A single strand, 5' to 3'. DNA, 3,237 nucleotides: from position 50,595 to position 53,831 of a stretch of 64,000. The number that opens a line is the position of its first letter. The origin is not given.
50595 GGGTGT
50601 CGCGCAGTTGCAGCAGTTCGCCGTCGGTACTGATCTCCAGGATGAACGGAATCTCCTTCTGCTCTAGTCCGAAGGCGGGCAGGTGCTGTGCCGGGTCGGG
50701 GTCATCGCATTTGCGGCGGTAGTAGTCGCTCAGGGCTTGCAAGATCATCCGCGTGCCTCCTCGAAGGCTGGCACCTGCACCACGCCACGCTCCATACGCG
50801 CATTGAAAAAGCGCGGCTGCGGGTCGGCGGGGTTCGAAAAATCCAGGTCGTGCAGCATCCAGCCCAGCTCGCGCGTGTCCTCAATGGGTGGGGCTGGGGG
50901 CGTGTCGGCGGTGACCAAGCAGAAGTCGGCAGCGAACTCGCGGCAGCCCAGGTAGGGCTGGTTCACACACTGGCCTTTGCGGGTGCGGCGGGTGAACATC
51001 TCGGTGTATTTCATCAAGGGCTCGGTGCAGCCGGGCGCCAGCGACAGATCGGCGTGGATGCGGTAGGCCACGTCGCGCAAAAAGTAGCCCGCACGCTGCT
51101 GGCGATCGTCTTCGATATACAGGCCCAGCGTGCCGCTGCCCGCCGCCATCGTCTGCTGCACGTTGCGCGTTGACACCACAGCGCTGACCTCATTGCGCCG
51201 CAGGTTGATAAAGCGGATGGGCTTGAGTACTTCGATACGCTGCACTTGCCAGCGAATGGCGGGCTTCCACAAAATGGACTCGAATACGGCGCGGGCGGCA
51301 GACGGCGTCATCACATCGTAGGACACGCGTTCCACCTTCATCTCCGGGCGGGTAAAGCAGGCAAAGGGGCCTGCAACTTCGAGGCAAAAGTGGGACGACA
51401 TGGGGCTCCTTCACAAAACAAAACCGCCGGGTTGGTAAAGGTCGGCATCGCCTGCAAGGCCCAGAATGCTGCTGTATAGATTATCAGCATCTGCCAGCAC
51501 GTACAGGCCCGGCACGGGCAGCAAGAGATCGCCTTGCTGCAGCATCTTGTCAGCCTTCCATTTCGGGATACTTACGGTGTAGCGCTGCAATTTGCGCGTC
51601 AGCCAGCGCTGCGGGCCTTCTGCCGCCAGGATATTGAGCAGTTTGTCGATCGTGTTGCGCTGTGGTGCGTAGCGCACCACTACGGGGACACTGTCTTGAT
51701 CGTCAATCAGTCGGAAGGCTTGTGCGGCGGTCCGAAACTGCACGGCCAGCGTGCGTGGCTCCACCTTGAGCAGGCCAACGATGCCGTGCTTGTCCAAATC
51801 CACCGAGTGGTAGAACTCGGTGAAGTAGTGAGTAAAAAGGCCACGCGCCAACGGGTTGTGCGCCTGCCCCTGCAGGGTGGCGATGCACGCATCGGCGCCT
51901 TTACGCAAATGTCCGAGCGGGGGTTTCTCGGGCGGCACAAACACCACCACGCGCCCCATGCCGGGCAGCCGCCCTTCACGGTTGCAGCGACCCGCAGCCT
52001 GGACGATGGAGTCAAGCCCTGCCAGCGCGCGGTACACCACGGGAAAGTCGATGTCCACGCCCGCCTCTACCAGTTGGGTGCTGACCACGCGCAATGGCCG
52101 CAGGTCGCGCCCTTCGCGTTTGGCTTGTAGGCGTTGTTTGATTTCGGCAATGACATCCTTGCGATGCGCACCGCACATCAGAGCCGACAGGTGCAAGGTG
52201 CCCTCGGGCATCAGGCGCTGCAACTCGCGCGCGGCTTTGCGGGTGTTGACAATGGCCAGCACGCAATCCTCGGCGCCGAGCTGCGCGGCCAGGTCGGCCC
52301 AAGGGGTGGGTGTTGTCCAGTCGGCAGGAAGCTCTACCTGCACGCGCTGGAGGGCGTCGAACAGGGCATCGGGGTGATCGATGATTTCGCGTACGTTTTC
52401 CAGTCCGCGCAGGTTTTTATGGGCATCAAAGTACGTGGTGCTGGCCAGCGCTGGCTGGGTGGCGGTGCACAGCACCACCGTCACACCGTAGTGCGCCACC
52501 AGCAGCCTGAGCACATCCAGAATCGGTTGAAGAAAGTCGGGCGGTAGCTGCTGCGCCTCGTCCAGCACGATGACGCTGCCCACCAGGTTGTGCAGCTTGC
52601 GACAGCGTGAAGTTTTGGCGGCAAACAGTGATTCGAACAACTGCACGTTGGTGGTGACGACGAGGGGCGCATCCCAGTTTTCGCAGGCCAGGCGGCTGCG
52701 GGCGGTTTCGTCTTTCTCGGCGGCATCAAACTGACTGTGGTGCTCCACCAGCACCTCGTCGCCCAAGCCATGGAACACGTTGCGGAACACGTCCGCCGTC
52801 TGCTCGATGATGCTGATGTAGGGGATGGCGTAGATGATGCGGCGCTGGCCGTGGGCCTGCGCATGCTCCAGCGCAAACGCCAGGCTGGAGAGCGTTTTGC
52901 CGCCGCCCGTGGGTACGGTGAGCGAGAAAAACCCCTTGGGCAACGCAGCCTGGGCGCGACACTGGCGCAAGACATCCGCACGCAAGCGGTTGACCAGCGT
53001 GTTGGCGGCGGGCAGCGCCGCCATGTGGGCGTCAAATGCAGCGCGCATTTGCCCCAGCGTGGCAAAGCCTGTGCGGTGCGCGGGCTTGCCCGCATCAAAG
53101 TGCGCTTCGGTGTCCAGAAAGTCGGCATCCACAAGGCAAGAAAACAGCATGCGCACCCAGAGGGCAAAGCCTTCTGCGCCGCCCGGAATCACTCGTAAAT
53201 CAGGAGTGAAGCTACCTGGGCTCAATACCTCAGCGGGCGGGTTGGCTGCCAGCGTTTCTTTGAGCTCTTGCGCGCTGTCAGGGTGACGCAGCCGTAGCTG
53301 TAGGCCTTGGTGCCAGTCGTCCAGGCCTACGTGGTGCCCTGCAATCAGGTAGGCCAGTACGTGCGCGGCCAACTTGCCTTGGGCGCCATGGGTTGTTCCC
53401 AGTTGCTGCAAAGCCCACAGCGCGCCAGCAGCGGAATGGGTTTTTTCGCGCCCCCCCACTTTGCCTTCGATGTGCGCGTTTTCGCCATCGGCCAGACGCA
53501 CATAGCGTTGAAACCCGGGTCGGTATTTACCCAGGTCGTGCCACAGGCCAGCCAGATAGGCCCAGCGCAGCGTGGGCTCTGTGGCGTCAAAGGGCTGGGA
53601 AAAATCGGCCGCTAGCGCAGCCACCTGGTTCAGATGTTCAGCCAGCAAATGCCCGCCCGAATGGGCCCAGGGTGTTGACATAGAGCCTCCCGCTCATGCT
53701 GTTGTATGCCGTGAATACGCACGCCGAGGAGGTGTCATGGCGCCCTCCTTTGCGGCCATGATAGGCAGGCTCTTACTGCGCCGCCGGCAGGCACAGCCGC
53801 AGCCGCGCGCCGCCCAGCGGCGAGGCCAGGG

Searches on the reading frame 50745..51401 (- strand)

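Call 5: search_protein_families(library=ncbifam, proteins=[window:50745-51401:-])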
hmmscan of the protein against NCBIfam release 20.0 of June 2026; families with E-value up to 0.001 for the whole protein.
window:50745-51401:- (218 aa): 2 families
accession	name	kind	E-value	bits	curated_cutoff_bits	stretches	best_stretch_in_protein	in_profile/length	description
TIGR01876.1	cas_Cas5d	exception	4.3e-55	187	85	1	7-215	1-199/203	type I-C CRISPR-associated protein Cas5c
TIGR02593.1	CRISPR_cas5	subfamily_domain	5.4e-14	51.7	17.8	1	5-46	2-43/43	CRISPR-associated protein Cas5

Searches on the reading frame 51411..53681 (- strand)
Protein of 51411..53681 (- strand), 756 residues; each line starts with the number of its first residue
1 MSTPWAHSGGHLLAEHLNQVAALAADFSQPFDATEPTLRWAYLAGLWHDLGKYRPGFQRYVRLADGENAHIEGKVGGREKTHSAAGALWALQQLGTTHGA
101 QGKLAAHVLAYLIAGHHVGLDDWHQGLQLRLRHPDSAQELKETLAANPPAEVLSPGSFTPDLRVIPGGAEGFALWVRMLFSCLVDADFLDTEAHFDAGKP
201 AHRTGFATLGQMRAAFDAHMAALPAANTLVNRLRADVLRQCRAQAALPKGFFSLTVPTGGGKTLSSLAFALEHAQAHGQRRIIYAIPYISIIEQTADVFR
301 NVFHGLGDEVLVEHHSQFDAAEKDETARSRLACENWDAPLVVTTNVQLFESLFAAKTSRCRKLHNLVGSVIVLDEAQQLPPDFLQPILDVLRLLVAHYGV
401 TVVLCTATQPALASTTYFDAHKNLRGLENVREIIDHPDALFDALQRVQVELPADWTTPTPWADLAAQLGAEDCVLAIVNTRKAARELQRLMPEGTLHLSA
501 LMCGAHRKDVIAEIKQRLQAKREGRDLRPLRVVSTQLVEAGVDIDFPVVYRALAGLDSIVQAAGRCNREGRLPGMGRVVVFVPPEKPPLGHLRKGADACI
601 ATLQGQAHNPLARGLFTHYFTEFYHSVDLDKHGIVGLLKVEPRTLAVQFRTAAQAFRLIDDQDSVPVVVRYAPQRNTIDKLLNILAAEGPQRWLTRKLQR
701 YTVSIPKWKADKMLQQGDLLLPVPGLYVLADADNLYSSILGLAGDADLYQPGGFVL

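Call 5: search_protein_families(library=ncbifam, proteins=[window:51411-53681:-])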
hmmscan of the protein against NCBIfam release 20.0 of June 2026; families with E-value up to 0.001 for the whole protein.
window:51411-53681:- (756 aa): 7 families
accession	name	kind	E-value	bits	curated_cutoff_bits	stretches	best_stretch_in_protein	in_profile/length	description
TIGR02621.3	cas3_GSU0051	exception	2e-35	122.9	400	2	368-591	168-396/854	type I-G CRISPR-associated helicase/endonuclease Cas3g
TIGR01596.1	cas3_HD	equivalog_domain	1.3e-27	97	43.45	1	13-191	1-177/178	CRISPR-associated endonuclease Cas3''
TIGR01587.1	cas3_core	equivalog_domain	4e-27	95.3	102.45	1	254-574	4-324/358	CRISPR-associated helicase Cas3'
TIGR01054.1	rgy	equivalog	1.6e-05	22.7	471.7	1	245-348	91-190/1172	reverse gyrase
TIGR04095.1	dnd_restrict_1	equivalog_domain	6e-05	22.2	600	1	254-378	29-144/451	DNA phosphorothioation system restriction enzyme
TIGR02562.1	cas3_yersinia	equivalog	6e-05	21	565.95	0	512-569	824-879/1110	type I-F CRISPR-associated helicase Cas3f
NF007248.0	PRK09694.1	equivalog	0.00011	20.3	569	0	520-571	617-664/878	CRISPR-associated helicase/endonuclease Cas3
